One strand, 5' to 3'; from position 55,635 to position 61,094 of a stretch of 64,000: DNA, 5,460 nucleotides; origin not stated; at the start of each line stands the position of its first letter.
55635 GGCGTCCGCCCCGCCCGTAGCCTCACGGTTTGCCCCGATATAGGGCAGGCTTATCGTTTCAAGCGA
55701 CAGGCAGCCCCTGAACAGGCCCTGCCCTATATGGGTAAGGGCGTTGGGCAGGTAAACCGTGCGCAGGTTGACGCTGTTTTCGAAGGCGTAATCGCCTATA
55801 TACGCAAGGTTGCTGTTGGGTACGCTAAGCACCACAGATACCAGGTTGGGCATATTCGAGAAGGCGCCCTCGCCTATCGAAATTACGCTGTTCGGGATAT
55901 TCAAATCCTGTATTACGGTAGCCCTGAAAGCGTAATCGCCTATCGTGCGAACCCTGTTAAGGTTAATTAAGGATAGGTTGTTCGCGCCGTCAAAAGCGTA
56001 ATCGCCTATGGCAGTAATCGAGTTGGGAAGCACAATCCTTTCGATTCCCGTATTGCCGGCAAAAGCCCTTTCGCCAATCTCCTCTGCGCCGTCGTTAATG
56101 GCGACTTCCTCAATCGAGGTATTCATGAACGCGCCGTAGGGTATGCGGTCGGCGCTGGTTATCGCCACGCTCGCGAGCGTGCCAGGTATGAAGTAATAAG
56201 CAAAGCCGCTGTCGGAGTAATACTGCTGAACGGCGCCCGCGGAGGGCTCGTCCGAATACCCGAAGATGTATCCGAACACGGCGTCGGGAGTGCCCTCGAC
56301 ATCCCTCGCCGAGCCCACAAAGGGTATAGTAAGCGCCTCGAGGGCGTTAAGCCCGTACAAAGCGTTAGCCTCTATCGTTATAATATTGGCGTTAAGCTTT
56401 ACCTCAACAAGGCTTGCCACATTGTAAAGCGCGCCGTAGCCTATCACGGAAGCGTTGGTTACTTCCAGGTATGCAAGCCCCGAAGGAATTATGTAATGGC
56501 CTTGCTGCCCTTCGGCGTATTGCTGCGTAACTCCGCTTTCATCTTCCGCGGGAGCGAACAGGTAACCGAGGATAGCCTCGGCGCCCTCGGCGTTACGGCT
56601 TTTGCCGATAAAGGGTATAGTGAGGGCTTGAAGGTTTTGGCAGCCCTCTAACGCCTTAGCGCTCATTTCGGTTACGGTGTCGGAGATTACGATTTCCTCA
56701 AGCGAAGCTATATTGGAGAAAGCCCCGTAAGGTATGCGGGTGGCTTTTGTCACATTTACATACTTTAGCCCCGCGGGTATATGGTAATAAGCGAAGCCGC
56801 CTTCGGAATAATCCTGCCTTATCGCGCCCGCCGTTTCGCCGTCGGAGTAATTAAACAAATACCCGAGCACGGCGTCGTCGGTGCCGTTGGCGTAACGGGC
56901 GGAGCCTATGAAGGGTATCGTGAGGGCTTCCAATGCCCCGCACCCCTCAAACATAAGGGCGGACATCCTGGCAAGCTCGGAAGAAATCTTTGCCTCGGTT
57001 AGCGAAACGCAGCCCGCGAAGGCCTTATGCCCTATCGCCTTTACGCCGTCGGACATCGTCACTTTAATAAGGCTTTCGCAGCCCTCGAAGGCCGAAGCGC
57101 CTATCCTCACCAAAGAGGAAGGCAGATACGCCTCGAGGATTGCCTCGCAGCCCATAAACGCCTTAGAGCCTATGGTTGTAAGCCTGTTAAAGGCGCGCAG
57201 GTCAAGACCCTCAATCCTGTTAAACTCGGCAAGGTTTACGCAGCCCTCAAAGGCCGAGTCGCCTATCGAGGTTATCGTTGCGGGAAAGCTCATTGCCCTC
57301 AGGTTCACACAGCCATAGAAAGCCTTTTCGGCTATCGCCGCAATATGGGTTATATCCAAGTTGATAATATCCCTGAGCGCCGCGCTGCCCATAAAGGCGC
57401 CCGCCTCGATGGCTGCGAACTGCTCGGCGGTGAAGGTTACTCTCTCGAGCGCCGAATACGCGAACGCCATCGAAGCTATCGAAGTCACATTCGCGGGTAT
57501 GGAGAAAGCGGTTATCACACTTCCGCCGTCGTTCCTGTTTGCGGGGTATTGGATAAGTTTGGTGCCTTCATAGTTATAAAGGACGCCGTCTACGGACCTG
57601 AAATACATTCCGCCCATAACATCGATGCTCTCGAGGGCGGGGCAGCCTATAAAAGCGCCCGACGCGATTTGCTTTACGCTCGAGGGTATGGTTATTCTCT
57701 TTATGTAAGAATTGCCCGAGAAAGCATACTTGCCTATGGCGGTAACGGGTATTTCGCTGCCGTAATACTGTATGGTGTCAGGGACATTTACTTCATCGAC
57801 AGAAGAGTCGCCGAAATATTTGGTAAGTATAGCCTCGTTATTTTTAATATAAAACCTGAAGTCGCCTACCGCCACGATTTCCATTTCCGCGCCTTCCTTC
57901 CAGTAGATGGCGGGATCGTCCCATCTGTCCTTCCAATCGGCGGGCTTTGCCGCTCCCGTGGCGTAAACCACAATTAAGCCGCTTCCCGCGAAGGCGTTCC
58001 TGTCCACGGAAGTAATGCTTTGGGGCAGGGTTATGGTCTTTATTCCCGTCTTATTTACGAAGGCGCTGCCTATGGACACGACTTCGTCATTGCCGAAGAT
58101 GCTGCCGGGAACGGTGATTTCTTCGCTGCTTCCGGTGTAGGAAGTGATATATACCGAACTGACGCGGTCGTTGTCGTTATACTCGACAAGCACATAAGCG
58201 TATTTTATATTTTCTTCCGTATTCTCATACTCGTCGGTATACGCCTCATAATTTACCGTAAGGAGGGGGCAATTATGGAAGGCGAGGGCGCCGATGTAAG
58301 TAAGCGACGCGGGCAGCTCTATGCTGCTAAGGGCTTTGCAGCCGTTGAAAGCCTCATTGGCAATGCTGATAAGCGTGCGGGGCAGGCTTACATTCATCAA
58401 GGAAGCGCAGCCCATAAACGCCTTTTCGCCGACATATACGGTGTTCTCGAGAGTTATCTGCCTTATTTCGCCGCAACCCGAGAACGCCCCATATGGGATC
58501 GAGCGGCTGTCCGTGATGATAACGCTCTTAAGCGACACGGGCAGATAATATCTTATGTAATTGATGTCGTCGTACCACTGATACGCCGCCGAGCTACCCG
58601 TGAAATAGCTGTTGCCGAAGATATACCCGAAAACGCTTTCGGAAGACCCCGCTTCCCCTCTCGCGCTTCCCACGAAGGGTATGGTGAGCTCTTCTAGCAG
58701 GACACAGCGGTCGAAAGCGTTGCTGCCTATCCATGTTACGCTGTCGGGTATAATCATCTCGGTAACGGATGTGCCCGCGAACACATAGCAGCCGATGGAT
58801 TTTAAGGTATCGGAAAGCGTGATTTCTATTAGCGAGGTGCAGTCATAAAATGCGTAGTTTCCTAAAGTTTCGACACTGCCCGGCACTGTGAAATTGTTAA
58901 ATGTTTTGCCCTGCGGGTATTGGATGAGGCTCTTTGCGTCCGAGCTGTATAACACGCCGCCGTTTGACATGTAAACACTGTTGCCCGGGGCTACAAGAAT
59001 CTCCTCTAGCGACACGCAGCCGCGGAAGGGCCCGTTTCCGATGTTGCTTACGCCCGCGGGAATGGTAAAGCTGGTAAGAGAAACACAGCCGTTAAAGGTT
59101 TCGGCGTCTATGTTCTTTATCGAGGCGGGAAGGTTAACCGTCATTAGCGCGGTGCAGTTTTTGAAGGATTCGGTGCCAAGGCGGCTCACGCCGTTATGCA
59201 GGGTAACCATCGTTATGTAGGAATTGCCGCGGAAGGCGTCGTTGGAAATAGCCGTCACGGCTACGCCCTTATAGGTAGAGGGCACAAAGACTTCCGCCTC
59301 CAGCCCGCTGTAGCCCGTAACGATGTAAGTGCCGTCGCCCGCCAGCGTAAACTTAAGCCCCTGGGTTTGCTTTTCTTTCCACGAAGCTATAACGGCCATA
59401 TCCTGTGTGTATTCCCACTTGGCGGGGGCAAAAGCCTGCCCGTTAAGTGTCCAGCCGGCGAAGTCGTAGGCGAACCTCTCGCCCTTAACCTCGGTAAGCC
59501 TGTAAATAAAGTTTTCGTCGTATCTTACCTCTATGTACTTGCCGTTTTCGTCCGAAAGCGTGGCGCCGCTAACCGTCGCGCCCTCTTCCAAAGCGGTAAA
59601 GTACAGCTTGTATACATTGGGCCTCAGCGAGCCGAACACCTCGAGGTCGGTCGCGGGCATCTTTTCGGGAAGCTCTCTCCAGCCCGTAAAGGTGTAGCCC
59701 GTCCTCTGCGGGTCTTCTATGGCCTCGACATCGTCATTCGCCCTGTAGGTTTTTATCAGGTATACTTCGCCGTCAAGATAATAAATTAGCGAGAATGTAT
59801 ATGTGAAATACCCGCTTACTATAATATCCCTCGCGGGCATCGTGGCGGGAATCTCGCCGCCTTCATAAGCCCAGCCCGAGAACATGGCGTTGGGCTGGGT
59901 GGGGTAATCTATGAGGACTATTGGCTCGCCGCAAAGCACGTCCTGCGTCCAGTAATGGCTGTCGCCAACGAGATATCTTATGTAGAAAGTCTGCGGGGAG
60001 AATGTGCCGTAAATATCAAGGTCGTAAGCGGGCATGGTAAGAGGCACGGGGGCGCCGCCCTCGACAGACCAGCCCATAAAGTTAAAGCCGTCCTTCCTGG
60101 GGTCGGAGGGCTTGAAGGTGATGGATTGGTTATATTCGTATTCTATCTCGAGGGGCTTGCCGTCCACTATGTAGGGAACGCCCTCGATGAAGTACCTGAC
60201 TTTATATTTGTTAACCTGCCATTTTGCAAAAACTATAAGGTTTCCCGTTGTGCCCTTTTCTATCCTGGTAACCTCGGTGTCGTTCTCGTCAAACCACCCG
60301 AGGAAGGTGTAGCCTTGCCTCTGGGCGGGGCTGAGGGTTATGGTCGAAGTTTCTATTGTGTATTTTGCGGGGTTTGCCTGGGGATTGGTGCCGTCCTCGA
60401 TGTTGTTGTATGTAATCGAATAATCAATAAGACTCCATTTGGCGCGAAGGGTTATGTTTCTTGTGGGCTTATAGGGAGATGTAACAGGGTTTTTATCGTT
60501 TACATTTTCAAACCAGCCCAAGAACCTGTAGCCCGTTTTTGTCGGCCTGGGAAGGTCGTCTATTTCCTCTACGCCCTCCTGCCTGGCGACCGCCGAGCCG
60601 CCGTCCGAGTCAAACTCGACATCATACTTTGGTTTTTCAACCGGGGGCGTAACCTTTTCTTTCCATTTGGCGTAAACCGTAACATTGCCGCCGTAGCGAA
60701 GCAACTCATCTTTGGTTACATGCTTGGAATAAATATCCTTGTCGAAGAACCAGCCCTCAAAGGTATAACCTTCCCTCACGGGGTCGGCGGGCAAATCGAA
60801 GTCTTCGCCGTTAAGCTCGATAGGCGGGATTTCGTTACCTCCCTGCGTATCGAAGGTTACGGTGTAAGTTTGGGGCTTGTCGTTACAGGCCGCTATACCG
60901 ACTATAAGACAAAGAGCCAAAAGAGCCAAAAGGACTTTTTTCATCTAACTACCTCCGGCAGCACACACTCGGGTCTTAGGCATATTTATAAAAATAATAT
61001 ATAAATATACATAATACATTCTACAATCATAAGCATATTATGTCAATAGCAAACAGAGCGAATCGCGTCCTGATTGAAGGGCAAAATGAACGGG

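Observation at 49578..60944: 11.4-kb giant LRR lipoprotein gene inserted inside the conserved rnc-smc-ftsY unit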

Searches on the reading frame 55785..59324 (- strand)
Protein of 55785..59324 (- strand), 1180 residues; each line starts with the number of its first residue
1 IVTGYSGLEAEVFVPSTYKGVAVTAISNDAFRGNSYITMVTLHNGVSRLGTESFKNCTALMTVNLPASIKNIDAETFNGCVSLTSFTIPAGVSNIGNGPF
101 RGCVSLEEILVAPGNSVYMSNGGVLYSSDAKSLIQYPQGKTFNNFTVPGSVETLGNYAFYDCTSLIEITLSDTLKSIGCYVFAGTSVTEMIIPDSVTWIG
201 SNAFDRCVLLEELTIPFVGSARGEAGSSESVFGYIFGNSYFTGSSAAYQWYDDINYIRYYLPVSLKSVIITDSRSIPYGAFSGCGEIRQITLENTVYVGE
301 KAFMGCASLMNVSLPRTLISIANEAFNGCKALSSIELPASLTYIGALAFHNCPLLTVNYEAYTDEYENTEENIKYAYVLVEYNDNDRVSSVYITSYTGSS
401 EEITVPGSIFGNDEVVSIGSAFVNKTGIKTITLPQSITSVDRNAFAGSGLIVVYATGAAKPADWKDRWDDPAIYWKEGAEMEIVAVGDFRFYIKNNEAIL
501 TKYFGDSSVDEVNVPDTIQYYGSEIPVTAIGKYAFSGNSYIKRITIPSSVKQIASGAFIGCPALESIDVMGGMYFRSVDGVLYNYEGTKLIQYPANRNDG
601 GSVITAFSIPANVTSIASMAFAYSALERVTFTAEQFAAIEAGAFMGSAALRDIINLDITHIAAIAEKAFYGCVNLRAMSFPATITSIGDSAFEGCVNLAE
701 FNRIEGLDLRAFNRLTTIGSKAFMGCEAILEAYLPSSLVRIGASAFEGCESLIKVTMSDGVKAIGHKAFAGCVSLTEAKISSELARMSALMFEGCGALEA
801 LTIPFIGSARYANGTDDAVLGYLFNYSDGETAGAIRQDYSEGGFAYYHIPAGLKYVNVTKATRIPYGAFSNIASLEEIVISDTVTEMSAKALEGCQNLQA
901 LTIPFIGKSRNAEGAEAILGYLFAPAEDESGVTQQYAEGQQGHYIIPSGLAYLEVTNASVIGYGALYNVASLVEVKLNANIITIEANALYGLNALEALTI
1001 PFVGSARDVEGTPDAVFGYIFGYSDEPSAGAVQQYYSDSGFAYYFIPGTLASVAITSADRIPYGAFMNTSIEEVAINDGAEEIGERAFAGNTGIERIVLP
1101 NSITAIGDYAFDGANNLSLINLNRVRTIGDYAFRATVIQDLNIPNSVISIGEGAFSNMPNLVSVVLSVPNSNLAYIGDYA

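Call 41: search_solved_structures(query=window:55785-59324:-, max_evalue=0.001)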
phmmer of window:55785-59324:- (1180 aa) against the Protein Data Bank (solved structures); distinct sequences matched with E-value up to 0.001: 24.
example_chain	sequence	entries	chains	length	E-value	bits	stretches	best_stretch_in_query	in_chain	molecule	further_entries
4fs7_A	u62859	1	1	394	7.3e-38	133.4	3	264-364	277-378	Uncharacterized protein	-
4gt6_A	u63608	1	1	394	8.8e-35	123.2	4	54-181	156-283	Cell surface protein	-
4h09_A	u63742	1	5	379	4.5e-34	120.9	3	83-214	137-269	Hypothetical leucine rich repeat protein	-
6mlx_A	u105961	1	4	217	6.1e-21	77.4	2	717-804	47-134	Leucine-rich repeat protein TpLRR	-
4cp6_A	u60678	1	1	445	4.9e-20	74.4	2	528-600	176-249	CHOLINE BINDING PROTEIN PCPA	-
4fdw_A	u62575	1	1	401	3.4e-14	55.1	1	1092-1165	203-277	leucine rich hypothetical protein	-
4fd0_A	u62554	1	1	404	4.4e-14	54.7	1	1092-1165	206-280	Leucine rich hypothetical protein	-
4qxe_A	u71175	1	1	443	3.4e-08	35.2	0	635-753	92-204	Leucine-rich repeat-containing G-protein coupled receptor 4, linker, Variable lymphocyte r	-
4oju_A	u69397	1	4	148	3.4e-08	35.2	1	740-805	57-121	hypothetical leucine rich repeat protein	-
4li2_A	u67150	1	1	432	1.1e-07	33.5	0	623-751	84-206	Leucine-rich repeat-containing G-protein coupled receptor 4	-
4li1_B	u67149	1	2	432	1.4e-07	33.1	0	623-752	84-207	Leucine-rich repeat-containing G-protein coupled receptor 4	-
4kt1_A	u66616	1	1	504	2.2e-07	32.5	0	633-753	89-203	Leucine-rich repeat-containing G-protein coupled receptor 4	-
9s37_D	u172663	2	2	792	1.5e-06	29.8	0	626-752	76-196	Leucine-rich repeat-containing G-protein coupled receptor 4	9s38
8xfs_A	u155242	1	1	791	1.6e-06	29.7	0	626-752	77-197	Leucine-rich repeat-containing G-protein coupled receptor 4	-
8y69_A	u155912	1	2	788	1.6e-06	29.6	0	629-753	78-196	Leucine-rich repeat-containing G-protein coupled receptor 4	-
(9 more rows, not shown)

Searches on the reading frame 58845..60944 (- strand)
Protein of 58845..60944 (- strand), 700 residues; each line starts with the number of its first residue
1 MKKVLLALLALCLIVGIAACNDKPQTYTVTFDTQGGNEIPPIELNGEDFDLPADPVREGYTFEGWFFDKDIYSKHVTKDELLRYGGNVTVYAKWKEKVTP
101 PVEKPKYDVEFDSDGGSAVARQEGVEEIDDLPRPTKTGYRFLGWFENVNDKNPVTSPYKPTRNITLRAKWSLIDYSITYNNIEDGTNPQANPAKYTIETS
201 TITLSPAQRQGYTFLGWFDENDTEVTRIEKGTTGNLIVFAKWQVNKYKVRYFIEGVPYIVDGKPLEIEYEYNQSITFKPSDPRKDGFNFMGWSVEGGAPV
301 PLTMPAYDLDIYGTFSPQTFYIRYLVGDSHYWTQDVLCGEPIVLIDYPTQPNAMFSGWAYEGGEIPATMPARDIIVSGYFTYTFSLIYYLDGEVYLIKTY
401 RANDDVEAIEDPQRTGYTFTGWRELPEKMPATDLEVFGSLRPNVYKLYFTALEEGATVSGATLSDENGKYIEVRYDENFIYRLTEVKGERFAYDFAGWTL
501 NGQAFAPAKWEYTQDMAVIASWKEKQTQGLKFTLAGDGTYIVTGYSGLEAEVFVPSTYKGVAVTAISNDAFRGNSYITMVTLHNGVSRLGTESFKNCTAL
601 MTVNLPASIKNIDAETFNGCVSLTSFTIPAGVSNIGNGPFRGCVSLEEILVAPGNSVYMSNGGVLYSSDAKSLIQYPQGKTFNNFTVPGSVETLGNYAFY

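Call 17: find_homologous_proteins(query=window:58845-60944:-)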
Query window:58845-60944:- (700 aa): 1464 proteins with E <= 0.001 among 8000 candidates; the best 120 are listed.
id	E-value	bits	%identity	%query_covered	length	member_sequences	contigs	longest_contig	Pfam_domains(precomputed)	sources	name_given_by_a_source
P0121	1.2e-200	687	31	70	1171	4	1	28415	PF09479.17,PF13306.13,PF16561.12,PF23163.2,PF18998.7,PF20622.5,PF07853.17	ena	-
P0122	5.9e-163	562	29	63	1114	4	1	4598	PF09479.17,PF18998.7,PF10705.15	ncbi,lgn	-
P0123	3.1e-152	527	29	68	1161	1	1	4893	PF09479.17,PF18998.7,PF09189.16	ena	-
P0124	3.7e-134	467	29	57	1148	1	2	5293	PF09479.17,PF18998.7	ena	-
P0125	1.0e-133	466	31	61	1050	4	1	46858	PF09479.17,PF20906.4,PF18998.7,PF09189.16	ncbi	-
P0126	9.7e-131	456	34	60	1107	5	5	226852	PF09479.17,PF28532.1,PF18998.7,PF07853.17,PF09189.16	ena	-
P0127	2.1e-128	448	27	81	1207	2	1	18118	PF23361.2,PF09479.17,PF13306.13,PF16561.12,PF18998.7,PF13855.13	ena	-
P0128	3.6e-127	444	26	67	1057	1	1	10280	PF09479.17,PF13306.13,PF18998.7,PF13855.13,PF09189.16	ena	-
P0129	1.2e-125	439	28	96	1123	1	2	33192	PF09479.17,PF13306.13,PF18998.7,PF13855.13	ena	-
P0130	1.0e-118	416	33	64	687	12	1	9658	PF09479.17,PF16561.12,PF18998.7,PF20622.5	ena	-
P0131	2.4e-118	415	30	64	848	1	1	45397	PF07081.19,PF09479.17,PF18998.7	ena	-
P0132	2.8e-116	408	25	77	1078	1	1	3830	PF09479.17,PF22599.3,PF23197.2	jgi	jgi:uncharacterized repeat protein (TIGR02543 family)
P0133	4.4e-116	407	31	71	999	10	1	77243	PF09479.17,PF18313.8,PF18998.7,PF07853.17,PF09189.16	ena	-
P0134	1.9e-114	402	30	60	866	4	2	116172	PF09479.17,PF16561.12,PF18998.7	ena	-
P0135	5.4e-113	397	33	59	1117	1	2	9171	PF09479.17,PF13306.13,PF16561.12,PF18998.7,PF05725.19,PF12799.14,PF13855.13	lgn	-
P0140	6.3e-106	374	28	75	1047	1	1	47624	PF09479.17,PF18998.7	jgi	jgi:uncharacterized repeat protein (TIGR02543 family)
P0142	7.5e-106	374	30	58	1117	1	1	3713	PF09479.17,PF18998.7,PF18491.8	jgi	jgi:uncharacterized repeat protein (TIGR02543 family)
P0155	4.2e-96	341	30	59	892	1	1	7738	PF09479.17,PF18998.7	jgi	jgi:uncharacterized repeat protein (TIGR02543 family)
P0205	5.4e-79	285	30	58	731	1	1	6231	PF09479.17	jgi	jgi:uncharacterized repeat protein (TIGR02543 family)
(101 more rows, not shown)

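Call 62: search_protein_families(library=ncbifam, proteins=[window:58845-60944:-], max_evalue=0.001)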
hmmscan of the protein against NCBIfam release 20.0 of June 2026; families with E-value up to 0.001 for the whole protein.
window:58845-60944:- (700 aa): 5 families
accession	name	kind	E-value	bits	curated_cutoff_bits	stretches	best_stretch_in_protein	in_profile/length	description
TIGR02543.1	List_Bact_rpt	repeat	9.1e-31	106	20.95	3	55-97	1-43/44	TIGR02543 family repeat protein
NF033189.1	internalin_A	exception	6.5e-22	77.6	1600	3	46-221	515-678/799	class 1 internalin InlA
NF033188.1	internalin_H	exception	7.5e-14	51.3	1050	2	97-243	336-481/548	InlH/InlC2 family class 1 internalin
NF045861.1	glide_Gli349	exception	3.2e-06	24.1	1750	1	562-627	2687-2750/3169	gliding machinery surface structure protein Gli349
NF047961.1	adhesin_HupY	equivalog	0.0002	19.6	1250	0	577-640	188-250/978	leucine-rich repeat adhesin HupY/LrrG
